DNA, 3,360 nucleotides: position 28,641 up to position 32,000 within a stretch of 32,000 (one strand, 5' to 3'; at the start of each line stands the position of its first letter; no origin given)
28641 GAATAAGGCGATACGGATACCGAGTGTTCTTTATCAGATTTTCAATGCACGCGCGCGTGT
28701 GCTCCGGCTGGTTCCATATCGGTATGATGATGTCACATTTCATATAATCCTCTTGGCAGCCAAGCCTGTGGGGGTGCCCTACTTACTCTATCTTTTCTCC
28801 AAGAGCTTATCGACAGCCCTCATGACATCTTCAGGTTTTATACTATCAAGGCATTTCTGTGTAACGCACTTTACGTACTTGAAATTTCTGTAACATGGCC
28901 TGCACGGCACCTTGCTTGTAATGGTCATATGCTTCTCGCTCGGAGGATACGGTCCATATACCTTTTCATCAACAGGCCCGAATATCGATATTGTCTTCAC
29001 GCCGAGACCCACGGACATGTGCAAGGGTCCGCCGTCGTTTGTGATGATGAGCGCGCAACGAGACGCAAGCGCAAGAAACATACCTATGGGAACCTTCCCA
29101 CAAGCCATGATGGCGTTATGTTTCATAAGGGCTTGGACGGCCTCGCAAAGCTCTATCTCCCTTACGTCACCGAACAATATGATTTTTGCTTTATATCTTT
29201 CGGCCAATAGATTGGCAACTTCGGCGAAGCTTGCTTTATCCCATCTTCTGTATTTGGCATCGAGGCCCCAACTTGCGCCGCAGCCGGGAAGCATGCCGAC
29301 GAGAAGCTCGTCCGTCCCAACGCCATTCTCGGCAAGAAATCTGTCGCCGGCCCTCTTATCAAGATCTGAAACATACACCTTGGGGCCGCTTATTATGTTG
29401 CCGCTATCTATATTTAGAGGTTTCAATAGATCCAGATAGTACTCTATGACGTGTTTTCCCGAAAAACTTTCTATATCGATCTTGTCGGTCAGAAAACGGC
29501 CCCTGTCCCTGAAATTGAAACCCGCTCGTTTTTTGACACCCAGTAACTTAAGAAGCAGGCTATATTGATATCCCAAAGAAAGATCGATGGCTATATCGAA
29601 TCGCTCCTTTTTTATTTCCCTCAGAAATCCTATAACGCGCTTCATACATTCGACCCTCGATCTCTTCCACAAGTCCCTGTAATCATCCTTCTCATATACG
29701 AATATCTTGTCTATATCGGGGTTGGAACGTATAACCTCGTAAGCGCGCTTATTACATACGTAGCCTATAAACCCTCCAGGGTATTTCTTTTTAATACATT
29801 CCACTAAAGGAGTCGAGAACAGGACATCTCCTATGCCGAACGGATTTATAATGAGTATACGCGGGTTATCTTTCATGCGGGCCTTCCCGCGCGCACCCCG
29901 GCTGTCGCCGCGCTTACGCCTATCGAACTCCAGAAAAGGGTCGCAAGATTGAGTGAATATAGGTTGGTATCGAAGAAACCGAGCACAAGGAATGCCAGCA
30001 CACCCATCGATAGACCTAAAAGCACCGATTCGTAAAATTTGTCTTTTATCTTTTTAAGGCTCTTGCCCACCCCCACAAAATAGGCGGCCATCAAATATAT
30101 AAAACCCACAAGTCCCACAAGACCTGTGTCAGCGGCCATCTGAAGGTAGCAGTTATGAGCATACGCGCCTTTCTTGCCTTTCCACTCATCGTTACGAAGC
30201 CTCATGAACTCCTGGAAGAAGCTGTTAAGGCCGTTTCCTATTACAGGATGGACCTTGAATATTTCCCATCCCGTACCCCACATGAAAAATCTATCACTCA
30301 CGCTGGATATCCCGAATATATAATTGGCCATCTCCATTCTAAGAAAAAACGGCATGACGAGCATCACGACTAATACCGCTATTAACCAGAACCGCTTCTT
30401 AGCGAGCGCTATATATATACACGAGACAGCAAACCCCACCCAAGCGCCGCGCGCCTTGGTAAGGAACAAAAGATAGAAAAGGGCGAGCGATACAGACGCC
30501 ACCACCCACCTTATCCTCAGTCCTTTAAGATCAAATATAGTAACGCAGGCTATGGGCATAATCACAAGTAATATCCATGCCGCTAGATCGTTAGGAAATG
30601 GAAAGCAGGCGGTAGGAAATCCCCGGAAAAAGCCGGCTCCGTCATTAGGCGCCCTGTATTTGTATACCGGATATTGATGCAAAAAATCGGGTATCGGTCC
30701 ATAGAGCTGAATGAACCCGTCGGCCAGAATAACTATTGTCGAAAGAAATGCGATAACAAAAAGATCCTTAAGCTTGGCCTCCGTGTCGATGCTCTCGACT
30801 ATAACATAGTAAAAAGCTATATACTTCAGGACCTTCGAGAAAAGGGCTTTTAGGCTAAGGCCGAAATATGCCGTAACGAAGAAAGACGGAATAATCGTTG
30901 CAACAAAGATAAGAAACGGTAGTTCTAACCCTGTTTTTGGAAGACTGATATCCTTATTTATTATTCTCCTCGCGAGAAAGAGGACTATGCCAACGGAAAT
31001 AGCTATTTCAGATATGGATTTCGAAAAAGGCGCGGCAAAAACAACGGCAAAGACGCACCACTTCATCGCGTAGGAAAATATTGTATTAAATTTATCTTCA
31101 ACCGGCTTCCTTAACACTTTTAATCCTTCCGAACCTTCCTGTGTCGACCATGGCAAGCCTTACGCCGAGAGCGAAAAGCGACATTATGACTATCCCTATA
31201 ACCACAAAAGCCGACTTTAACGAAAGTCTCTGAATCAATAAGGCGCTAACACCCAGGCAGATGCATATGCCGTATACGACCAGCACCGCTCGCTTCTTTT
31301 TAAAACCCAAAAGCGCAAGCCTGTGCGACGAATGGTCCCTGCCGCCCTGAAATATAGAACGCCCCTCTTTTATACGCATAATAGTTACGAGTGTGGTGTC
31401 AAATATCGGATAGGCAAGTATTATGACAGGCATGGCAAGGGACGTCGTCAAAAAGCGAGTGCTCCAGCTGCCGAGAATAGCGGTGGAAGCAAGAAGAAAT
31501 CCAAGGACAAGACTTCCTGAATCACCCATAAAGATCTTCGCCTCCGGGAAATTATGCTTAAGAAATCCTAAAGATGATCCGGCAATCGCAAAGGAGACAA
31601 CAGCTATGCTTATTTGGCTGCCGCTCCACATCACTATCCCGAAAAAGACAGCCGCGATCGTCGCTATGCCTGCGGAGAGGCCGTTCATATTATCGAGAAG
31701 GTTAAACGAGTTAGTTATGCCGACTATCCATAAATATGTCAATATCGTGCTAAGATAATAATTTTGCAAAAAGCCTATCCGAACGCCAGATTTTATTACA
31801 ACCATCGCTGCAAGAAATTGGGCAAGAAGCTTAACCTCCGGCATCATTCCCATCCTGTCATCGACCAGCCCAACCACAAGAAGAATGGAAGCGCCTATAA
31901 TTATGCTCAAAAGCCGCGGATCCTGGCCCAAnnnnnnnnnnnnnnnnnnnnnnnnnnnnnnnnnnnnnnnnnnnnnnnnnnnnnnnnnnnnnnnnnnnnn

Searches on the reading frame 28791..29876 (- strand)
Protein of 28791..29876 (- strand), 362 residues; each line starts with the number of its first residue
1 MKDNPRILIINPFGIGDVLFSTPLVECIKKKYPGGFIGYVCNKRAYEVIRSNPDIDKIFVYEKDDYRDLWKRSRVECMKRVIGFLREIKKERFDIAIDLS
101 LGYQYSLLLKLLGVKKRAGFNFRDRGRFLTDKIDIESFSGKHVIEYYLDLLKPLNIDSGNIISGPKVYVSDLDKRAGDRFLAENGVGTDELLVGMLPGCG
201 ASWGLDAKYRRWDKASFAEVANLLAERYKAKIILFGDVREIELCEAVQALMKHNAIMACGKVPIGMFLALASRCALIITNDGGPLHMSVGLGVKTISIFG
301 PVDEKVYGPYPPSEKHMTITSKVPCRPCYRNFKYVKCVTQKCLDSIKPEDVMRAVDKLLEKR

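Call 8: search_protein_families(library=pfam, proteins=[window:28791-29876:-], max_evalue=0.001)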
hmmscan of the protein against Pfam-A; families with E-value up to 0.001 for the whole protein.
window:28791-29876:- (362 aa): 1 family
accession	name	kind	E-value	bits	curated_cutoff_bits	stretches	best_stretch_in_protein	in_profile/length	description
PF01075.23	Glyco_transf_9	-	8.3e-26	91.2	22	1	84-333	4-241/247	Glycosyltransferase family 9 (heptosyltransferase)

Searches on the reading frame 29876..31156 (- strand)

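Call 8: search_protein_families(library=pfam, proteins=[window:29876-31156:-], max_evalue=0.001)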
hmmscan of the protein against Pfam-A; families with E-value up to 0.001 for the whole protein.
window:29876-31156:- (427 aa): 1 family
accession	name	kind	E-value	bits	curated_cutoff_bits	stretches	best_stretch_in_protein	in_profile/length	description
PF04932.20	Wzy_C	-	3.3e-19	69.6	31.7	1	223-353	3-149/149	O-Antigen ligase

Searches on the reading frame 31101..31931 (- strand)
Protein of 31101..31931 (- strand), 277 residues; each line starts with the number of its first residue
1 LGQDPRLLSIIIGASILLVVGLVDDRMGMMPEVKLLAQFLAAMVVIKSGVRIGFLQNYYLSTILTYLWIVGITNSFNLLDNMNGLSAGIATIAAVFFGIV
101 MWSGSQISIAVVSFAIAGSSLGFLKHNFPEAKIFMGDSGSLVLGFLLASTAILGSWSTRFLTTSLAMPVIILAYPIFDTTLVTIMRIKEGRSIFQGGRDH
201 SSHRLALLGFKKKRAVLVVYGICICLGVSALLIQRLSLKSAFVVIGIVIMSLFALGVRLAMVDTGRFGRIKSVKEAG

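Call 8: search_protein_families(library=pfam, proteins=[window:31101-31931:-], max_evalue=0.001)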
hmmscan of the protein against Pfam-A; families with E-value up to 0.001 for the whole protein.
window:31101-31931:- (277 aa): 1 family
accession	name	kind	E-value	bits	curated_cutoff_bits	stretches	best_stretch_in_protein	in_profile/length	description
PF00953.26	Glycos_transf_4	-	9.4e-35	120.4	27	1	8-154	2-159/160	Glycosyl transferase family 4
